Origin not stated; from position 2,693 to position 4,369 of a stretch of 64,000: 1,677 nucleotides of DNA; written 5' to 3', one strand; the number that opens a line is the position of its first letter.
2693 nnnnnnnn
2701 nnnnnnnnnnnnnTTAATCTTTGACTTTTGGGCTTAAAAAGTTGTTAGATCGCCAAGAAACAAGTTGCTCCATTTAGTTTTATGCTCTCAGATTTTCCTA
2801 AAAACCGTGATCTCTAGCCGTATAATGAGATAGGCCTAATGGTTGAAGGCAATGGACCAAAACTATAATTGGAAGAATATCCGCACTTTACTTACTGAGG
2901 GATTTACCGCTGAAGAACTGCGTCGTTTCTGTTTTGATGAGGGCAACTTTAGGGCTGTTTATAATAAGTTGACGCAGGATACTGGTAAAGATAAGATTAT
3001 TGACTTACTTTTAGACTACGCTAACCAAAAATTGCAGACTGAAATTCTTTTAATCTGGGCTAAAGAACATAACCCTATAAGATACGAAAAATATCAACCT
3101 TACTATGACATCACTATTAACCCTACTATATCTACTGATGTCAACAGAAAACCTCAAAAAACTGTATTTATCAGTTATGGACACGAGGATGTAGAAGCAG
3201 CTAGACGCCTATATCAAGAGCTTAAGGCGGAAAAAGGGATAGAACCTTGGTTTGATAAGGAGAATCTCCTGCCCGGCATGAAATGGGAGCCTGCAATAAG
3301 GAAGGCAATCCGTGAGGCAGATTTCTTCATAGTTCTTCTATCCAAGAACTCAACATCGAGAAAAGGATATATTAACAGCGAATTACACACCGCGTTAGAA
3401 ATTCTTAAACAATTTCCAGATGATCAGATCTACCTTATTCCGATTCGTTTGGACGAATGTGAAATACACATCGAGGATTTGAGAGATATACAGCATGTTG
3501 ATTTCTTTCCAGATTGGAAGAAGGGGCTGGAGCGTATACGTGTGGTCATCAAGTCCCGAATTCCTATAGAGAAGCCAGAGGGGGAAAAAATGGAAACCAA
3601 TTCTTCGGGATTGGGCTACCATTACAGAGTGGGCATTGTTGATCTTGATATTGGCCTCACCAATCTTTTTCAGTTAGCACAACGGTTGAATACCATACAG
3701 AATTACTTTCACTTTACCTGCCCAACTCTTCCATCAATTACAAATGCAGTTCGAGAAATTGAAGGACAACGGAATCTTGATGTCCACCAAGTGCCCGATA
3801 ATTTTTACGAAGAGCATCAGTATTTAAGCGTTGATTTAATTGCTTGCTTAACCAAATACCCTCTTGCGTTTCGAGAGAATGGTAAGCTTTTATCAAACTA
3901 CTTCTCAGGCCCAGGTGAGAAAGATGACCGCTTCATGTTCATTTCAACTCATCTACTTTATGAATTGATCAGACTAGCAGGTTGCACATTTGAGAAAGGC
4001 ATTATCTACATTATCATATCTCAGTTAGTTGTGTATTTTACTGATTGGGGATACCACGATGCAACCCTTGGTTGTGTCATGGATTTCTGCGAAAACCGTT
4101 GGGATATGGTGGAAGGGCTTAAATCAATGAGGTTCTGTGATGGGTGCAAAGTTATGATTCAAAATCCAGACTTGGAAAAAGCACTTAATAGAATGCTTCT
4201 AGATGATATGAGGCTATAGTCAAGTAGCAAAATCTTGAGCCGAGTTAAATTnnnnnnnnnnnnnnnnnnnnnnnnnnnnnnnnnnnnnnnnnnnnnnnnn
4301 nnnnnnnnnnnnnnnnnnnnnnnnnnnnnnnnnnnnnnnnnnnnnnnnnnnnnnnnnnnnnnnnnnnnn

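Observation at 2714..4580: AT-rich islet inside a nucleoside-transporter gene set encodes an adaptor-helix/TIR/unknown-domain protein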

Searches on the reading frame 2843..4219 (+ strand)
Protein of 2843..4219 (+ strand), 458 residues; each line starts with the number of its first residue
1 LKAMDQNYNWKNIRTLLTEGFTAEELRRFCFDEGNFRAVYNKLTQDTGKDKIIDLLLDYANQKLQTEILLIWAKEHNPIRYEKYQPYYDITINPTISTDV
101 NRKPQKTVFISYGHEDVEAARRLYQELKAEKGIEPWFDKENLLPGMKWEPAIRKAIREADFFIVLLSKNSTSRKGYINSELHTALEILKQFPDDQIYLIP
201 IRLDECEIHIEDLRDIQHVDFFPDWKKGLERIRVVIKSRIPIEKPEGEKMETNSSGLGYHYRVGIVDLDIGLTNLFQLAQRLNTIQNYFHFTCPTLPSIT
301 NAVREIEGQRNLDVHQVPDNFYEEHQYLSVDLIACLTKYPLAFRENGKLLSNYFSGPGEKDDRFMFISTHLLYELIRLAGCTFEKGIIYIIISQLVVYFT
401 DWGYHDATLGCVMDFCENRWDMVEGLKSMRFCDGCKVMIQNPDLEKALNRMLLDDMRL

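Call 3: search_protein_families(library=pfam, proteins=[window:2843-4219:+], max_evalue=0.1)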
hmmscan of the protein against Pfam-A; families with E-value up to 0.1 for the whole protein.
window:2843-4219:+ (458 aa): 4 families
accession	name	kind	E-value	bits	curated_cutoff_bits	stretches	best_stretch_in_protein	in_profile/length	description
PF13676.11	TIR_2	-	4.4e-27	95.4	28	1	108-232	1-121/122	TIR domain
PF01582.25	TIR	-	9.3e-09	35.8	21.3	1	119-207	17-100/179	TIR domain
PF19960.5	EAD7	-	1.7e-05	24.9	32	1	13-70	1-54/62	Effector-associated domain 7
PF08937.16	ThsB_TIR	-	0.00012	22.9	21.2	1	109-194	1-86/100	Thoeris protein ThsB, TIR-like domain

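Call 4: search_protein_families(library=padloc, proteins=[window:2843-4219:+], max_evalue=0.1)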
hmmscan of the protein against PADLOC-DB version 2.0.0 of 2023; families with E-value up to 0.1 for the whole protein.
window:2843-4219:+ (458 aa): 16 families
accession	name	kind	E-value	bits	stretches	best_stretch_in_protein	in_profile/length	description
PDLC02421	Aga_TIR-PNTD1-PNTD2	-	1.8e-20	71.5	1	105-288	3-184/430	Class I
PDLC02403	Aga_TIR-PNTD1-PNTD2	-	3.7e-17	60.5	1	106-240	3-136/443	Class I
PDLC02012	SAVED5--SAVED_TIR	-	6.9e-11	39.9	1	101-190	9-96/404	-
PDLC05062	PDC-S66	-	7.3e-11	40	1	94-183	137-225/282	-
PDLC02400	Aga_TIR-PNTD1-PNTD2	-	1.2e-10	38.3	1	123-237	205-316/639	Class I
PDLC02416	Aga_REase-TIR-PNTD1-PNTD2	-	9.3e-09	32.5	1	92-237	142-279/572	Class I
PDLC03957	bSEFIR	-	4.1e-06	24.8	1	99-169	37-104/412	-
PDLC00419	ThsB1|ThsB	-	1.3e-05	23.1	1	100-172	22-97/165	TIR-like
PDLC00420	ThsB1|ThsB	-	1.7e-05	22.1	1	107-209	3-104/319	TIR-like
PDLC00417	ThsB1|ThsB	-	4.2e-05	21.2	1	59-201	130-259/303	TIR-like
PDLC02962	RT-TIR_XII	-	0.0032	14.4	1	103-233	343-469/478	single gene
PDLC00728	Effector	-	0.0034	14.4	1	103-157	7-60/432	TIR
PDLC00436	ThsB1|ThsB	-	0.0052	14.3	1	101-184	31-116/183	TIR-like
PDLC00418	ThsB1|ThsB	-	0.014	13.2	0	105-185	4-89/155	TIR-like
PDLC00424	ThsB1|ThsB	-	0.018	12.8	1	72-168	67-164/234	TIR-like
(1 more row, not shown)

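Call 5: search_protein_families(library=ncbifam, proteins=[window:2843-4219:+], max_evalue=0.1)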
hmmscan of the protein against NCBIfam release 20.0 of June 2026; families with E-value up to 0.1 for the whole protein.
window:2843-4219:+ (458 aa): 2 families
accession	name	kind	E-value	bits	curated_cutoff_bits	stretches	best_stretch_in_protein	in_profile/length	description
NF042941.1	Retron_TIR_antiphage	equivalog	3.4e-08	32.7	600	1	102-227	336-457/464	TIR domain-containing anti-phage reverse transcriptase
NF058526.1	Thoeris_type3_ThcB4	equivalog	0.0014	17.5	220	1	105-184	127-205/375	Thoeris type III anti-phage system protein ThcB4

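Call 7: search_solved_structures(query=window:2843-4216:+, max_evalue=1, show_alignments=2)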
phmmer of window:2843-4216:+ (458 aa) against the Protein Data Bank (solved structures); distinct sequences matched with E-value up to 1: 18.
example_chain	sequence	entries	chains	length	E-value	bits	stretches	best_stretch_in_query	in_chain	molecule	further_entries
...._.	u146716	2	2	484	6.9e-08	34.9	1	106-252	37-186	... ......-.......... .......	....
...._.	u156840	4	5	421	9.4e-08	34.4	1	107-252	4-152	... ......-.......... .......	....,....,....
8j7s_B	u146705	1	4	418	9.6e-08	34.4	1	107-250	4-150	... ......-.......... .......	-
8u7b_B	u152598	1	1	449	1.1e-07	34.3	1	107-252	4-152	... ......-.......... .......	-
8ifk_A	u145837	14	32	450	1.1e-07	34.3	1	107-252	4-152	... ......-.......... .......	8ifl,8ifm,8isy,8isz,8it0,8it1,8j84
8fex_A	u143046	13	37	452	1.1e-07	34.2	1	107-250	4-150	TIR-APAZ | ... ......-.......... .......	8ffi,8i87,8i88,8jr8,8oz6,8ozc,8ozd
8sp0_A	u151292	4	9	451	1.2e-07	34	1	108-250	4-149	TIR-APAZ | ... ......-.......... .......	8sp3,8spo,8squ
3h16_A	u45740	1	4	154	6.9e-05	25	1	91-176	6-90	TIR protein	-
8qlo_A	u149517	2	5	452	0.00012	24.2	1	107-266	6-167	Toll/interleukin-1 receptor domain-containing protein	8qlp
7jlv_A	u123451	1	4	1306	0.022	16.7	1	107-201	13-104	Disease resistance protein Roq1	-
7jlu_A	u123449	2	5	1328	0.023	16.7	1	107-201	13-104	Disease resistance protein Roq1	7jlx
7uwg_A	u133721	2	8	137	0.097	14.6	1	107-182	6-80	Molecular chaperone Tir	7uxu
8g83_A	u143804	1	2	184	0.19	13.7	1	107-182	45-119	NAD(+) hydrolase AbTIR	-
1vjt_A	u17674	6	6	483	0.2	13.6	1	71-227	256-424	alpha-glucosidase | Alpha-glucosidase, putative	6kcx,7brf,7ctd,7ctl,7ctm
7uxr_A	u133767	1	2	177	0.29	13.1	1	105-182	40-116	TIR domain protein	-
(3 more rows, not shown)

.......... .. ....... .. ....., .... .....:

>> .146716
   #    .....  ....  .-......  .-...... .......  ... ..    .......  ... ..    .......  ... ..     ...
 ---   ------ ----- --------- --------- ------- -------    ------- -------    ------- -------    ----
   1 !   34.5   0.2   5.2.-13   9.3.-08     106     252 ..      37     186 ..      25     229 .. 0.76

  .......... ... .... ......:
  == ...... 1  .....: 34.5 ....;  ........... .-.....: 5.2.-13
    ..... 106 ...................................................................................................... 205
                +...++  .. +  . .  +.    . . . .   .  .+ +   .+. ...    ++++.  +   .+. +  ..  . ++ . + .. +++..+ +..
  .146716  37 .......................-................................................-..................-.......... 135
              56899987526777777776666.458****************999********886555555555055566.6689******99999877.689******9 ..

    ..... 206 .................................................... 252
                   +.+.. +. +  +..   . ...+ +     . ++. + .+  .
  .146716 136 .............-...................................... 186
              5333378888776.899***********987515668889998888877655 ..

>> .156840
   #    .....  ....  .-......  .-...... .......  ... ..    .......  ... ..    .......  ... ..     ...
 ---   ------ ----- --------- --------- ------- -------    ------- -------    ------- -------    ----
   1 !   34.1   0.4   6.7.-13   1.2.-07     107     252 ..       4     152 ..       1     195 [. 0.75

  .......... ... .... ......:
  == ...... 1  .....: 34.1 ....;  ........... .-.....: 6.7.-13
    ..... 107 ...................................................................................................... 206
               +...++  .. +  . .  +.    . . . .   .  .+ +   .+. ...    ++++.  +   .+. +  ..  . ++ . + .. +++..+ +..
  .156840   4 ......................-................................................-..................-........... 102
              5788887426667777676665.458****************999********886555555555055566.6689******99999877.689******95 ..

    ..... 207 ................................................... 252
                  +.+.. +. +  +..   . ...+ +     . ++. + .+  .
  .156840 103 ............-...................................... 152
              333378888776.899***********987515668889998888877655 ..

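Call 17: find_encoding_contigs(protein=window:2843-4219:+, flank=10000, max_places=4)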
Protein window:2843-4219:+ (458 aa): 4 contigs read that carry it; 3 places shown.
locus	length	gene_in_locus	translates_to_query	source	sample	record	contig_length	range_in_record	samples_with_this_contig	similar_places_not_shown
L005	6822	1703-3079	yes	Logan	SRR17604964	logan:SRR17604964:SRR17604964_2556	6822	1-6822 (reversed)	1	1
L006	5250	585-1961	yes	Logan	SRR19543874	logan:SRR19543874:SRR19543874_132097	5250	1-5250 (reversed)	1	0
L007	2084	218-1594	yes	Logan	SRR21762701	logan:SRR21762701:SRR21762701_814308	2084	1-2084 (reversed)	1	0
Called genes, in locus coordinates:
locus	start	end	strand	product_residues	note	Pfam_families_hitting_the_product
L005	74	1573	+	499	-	PF00005:ABC_tran, PF13304:AAA_21 (faint), PF00005:ABC_tran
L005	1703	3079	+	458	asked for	PF19960:EAD7 (weak), PF01582:TIR, PF13676:TIR_2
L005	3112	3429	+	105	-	PF18765:Polbeta, PF01909:NTP_transf_2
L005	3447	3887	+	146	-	PF00254:FKBP_C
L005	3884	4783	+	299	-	PF01073:3Beta_HSD, PF01370:Epimerase, PF02719:Polysacc_synt_2 (weak), PF04321:RmlD_sub_bind, PF05368:NmrA (faint), PF13460:NAD_binding_10, PF16363:GDP_Man_Dehyd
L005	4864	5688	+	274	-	PF08448:PAS_4 (weak)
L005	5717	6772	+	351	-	PF02653:BPD_transp_2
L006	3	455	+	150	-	?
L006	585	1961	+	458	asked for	PF19960:EAD7 (weak), PF01582:TIR, PF13676:TIR_2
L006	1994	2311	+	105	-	PF18765:Polbeta, PF01909:NTP_transf_2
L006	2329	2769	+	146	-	PF00254:FKBP_C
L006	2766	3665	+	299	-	PF01073:3Beta_HSD, PF01370:Epimerase, PF02719:Polysacc_synt_2 (weak), PF04321:RmlD_sub_bind, PF05368:NmrA (faint), PF13460:NAD_binding_10, PF16363:GDP_Man_Dehyd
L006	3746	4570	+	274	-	PF08448:PAS_4 (weak)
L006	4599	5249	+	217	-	?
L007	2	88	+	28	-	?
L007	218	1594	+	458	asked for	PF19960:EAD7 (weak), PF01582:TIR, PF13676:TIR_2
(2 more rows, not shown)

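Call 73: predict_structure(alignment_id=A1)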
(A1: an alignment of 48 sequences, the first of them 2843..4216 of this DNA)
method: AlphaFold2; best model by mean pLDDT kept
length: 458 residues; sequences in the alignment: 48
mean_pLDDT: 81.3   pTM: 0.73
mean pLDDT of the five models: 81.3, 80.0, 79.4, 78.5, 78.0
residues with pLDDT >= 90: 276; 70-90: 53; 50-70: 75; < 50: 54
segments of 3 or more residues with pLDDT < 50: 1-10, 58-70, 85-99, 248-256
pLDDT, mean of each block of 10 residues (from residue 1): 35 50 54 60 59 53 45 55 46 36 83 94 97 93 92 93 93 71 91 89 93 92 97 91 58 56 96 96 96 93 95 95 80 96 93 91 95 96 96 96 90 84 93 94 96 95
secondary structure, 60 per line:
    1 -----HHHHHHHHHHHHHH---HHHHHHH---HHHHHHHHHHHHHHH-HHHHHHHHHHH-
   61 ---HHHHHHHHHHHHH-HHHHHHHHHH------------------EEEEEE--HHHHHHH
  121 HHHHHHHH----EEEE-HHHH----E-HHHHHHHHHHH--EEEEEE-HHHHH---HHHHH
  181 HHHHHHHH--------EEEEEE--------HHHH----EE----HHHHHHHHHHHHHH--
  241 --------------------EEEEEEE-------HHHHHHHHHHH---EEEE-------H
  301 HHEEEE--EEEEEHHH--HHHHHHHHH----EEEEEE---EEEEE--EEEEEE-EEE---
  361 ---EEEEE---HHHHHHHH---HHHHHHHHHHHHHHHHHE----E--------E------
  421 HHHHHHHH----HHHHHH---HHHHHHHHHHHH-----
elements in order: H6-19 H23-29 H33-47 H49-59 H64-76 H78-87 E106-111 H114-128 E133-136 H138-141 H148-158 E161-166 H168-172 H176-188 E197-202 H211-214 H225-238 E261-267 H275-285 E289-292 E303-306 E309-313 H319-327 E332-337 E341-345 E348-353 E355-357 E364-368 H372-379 H383-399 H421-428 H433-438 H442-453

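Call 82: fold_search(model_id=the predicted structure, library=pdb)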
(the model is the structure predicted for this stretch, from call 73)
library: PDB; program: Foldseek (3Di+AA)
matches with E <= 10: 1288; with E <= 0.001: 55
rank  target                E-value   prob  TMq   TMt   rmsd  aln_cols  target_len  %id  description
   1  8i87_G                4.1e-07  1.00  0.26  0.29   3.2       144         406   31  Cryo-EM structure of TIR-APAZ/Ago-gRNA-DNA complex (released 2023-07-19)
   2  8isy_B                1.0e-06  1.00  0.26  0.26   3.4       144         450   30  Cryo-EM structure of free-state Crt-SPARTA (released 2023-10-18)
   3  8i88_C                1.2e-06  1.00  0.26  0.28   3.3       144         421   30  Cryo-EM structure of TIR-APAZ/Ago-gRNA complex (released 2023-07-05)
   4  8qlp_E                1.7e-06  1.00  0.26  0.28   4.5       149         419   26  CryoEM structure of the RNA/DNA bound SPARTA (BabAgo/TIR-APAZ) tetrameric complex (released 2024-01-31)
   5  8oz6_A                2.2e-06  1.00  0.26  0.28   3.4       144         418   30  cryoEM structure of SPARTA complex ligand-free (released 2023-08-16)
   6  8i87_A                3.1e-06  1.00  0.26  0.29   3.2       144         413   31  Cryo-EM structure of TIR-APAZ/Ago-gRNA-DNA complex (released 2023-07-19)
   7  8i87_C                3.1e-06  1.00  0.25  0.28   3.1       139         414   31  Cryo-EM structure of TIR-APAZ/Ago-gRNA-DNA complex (released 2023-07-19)
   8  8spo_A                3.3e-06  1.00  0.26  0.29   3.5       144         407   31  Tetramerized activation of MapSPARTA bound with NAD+ (released 2023-08-23)
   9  8spo_I                3.5e-06  1.00  0.26  0.32   5.2       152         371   31  Tetramerized activation of MapSPARTA bound with NAD+ (released 2023-08-23)
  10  8ffi_A                3.7e-06  1.00  0.26  0.28   3.5       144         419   31  Structure of tetramerized MapSPARTA upon guide RNA-mediated target DNA binding (released 2023-08-23)
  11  8k34_A                4.2e-06  1.00  0.24  0.25   3.8       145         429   28  Cryo-EM structure of SPARTA gRNA binary complex (released 2024-01-17)
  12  8spo_E                4.4e-06  1.00  0.26  0.31   6.2       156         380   30  Tetramerized activation of MapSPARTA bound with NAD+ (released 2023-08-23)
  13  8qlp_M                8.0e-06  1.00  0.26  0.28   4.5       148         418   27  CryoEM structure of the RNA/DNA bound SPARTA (BabAgo/TIR-APAZ) tetrameric complex (released 2024-01-31)
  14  8u72_F                9.0e-06  1.00  0.26  0.28   3.3       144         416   30  Cryo-EM structure of the SPARTA oligomer with guide RNA and target DNA (released 2024-06-12)
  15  8ifl_F                9.5e-06  1.00  0.25  0.28   3.1       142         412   28  Cryo-EM structure of tetrameric SPARTA gRNA-ssDNA target complex in state 1 (released 2024-01-17)
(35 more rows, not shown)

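Call 101: list_cluster_members(proteins=[window:2843-4216:+, P0206])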
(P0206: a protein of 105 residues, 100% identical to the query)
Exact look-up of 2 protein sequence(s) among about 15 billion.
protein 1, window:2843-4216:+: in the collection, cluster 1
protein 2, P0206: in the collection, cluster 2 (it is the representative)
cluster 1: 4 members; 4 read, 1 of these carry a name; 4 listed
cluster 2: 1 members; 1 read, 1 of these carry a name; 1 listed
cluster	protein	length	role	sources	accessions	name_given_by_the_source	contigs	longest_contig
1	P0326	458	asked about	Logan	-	-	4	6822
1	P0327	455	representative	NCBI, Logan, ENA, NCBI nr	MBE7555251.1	MAG: toll/interleukin-1 receptor domain-containing protein [Anaerolineales bacterium] | toll/interleukin-1 receptor domain-containing protein [Anaerolineales bacterium]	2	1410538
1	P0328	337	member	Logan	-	-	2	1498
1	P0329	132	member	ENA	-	-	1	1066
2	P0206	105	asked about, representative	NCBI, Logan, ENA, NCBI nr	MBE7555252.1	MAG: nucleotidyltransferase family protein [Anaerolineales bacterium] | nucleotidyltransferase family protein [Anaerolineales bacterium]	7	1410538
